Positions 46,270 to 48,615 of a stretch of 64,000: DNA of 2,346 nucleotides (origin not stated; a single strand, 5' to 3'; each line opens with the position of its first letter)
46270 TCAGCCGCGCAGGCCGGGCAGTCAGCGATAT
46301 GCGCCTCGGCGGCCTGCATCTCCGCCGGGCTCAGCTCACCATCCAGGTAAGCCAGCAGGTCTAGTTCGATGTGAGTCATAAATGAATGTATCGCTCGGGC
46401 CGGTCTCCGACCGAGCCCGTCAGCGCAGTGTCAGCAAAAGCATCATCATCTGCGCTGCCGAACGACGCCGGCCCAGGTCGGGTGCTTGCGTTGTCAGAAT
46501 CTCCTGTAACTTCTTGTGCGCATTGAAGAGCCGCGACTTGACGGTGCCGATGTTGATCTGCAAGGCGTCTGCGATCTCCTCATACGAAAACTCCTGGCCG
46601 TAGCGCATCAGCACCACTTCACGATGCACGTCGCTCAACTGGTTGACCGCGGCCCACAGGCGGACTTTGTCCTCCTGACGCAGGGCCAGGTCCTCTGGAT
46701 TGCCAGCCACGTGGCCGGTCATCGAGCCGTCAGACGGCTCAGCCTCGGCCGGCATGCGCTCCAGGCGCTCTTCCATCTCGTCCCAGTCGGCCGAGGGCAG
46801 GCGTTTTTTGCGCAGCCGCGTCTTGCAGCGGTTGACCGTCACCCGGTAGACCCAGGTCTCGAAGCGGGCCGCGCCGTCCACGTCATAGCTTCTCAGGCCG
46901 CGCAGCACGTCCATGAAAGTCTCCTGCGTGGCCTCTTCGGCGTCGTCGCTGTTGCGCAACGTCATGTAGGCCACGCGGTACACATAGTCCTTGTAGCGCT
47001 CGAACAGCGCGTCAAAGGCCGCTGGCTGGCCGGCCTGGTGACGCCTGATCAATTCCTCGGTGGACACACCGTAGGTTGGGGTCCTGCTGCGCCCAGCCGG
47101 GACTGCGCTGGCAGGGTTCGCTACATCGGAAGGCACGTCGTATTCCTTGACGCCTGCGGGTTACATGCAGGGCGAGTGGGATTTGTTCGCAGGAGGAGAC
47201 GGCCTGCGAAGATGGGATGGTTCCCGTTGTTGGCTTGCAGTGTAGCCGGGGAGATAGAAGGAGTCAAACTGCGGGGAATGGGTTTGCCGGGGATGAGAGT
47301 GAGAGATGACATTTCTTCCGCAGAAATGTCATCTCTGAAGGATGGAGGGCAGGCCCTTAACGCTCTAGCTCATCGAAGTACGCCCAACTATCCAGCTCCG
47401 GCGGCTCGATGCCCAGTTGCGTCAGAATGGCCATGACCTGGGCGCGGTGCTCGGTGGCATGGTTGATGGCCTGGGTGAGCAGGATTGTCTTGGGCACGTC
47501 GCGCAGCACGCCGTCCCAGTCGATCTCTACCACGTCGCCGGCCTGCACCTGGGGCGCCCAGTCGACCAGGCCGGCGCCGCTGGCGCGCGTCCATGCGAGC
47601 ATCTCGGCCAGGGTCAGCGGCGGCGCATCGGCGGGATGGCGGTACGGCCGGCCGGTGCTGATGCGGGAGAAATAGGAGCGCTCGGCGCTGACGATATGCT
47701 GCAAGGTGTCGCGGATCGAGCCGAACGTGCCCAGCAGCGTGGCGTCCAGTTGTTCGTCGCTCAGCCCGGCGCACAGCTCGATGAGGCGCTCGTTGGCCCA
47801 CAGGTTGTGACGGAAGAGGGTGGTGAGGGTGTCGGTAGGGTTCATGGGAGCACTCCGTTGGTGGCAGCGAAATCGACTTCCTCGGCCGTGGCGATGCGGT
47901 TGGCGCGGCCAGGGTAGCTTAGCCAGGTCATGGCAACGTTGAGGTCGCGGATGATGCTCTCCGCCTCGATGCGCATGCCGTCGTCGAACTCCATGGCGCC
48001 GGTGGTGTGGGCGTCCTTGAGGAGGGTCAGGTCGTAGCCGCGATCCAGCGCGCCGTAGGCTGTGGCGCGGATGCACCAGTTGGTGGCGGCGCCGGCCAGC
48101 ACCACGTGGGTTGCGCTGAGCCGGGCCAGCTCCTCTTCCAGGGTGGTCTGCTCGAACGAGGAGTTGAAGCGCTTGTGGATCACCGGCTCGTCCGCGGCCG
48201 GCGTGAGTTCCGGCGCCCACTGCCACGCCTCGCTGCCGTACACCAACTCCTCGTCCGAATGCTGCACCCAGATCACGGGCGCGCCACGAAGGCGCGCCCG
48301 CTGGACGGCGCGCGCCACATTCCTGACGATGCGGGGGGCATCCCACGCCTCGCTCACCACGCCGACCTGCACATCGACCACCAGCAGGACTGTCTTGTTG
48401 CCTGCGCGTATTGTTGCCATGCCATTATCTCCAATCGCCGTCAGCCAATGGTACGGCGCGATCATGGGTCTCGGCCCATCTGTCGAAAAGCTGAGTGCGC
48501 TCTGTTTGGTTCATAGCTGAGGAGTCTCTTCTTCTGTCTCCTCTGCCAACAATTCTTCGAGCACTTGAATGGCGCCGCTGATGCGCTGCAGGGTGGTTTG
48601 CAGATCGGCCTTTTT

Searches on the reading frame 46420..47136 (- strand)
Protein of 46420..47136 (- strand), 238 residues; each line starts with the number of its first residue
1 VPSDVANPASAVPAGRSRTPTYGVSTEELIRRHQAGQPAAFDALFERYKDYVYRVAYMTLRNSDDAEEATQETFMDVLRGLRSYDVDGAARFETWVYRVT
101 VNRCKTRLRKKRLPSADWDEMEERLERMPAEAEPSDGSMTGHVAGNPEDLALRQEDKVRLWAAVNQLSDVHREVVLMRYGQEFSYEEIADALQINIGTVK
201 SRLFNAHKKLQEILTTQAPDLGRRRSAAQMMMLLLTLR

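Call 13: search_protein_families(library=pfam, proteins=[window:46420-47136:-], max_evalue=0.01)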
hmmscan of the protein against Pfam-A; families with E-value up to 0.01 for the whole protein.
window:46420-47136:- (238 aa): 4 families
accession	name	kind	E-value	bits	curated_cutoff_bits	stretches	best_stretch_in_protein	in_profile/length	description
PF04542.20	Sigma70_r2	-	2.3e-17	63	24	1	44-112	1-69/71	Sigma-70 region 2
PF08281.18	Sigma70_r4_2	-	1.5e-14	53.8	25.7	1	159-210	3-54/54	Sigma-70, region 4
PF04545.22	Sigma70_r4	-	3.2e-12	46.2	24.1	1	164-212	2-50/50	Sigma-70, region 4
PF07638.17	Sigma70_ECF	-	6.4e-05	23.4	21.1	1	28-212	6-181/185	ECF sigma factor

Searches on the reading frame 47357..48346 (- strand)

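Call 13: search_protein_families(library=pfam, proteins=[window:47357-48346:-], max_evalue=0.01)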
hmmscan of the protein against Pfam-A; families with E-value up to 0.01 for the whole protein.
window:47357-48346:- (329 aa): 4 families
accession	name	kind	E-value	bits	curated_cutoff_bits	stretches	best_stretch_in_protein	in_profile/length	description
PF05163.17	DinB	-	1.2e-21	77.8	23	1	173-323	4-157/165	DinB family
PF12867.12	DinB_2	-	9.7e-08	33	24.8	1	184-303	5-127/128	DinB superfamily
PF04978.18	MST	-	8e-05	23.6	27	1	186-236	11-61/149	Mycothiol-S-transferase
PF24044.1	DUF7353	-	0.0087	16.2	27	0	295-323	5-33/60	Domain of unknown function (DUF7353)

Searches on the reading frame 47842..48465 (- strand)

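Call 13: search_protein_families(library=pfam, proteins=[window:47842-48465:-], max_evalue=0.01)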
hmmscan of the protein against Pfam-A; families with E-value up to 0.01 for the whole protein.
window:47842-48465:- (207 aa): 1 family
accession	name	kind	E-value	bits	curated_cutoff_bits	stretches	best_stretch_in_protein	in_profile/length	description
PF00857.26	Isochorismatase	-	1.1e-36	126.9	27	1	25-160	1-155/175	Isochorismatase domain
